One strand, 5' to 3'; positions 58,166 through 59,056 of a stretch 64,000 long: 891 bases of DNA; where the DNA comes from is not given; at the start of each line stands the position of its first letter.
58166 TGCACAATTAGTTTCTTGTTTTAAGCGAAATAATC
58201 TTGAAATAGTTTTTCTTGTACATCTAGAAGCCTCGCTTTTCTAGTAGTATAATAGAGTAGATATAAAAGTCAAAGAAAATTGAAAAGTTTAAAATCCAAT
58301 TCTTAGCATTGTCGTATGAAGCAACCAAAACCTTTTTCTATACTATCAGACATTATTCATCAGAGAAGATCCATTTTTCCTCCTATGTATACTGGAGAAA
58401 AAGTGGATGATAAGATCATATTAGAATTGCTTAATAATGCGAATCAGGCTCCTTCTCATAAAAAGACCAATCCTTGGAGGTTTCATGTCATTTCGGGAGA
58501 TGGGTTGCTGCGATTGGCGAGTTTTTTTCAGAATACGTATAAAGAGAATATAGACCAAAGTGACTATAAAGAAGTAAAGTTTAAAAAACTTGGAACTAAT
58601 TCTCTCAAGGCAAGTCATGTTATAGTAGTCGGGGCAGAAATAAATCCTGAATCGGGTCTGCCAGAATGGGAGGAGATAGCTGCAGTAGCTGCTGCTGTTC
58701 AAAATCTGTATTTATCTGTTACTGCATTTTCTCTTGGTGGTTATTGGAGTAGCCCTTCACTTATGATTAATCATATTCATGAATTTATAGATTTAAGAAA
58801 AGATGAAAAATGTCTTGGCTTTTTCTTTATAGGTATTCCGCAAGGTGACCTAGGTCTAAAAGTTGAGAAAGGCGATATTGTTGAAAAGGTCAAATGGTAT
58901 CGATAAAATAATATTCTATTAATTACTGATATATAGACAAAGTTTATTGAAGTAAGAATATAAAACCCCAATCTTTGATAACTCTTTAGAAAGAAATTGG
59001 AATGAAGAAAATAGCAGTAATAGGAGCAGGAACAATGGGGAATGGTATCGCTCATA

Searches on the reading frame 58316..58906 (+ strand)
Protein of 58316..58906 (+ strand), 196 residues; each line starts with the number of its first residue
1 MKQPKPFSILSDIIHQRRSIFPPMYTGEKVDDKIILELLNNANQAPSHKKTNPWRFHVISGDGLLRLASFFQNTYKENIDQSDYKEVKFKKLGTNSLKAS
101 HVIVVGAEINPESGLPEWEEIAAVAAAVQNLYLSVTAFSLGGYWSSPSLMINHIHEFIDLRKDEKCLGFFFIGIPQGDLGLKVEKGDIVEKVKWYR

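Call 18: search_protein_families(library=pfam, max_evalue=0.001, proteins=[window:58316-58906:+])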
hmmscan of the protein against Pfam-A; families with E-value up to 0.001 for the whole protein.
window:58316-58906:+ (196 aa): 1 family
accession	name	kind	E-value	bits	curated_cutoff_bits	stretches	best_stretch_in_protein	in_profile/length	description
PF00881.29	Nitroreductase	-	3.7e-19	69.9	23.5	1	14-173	1-166/167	Nitroreductase family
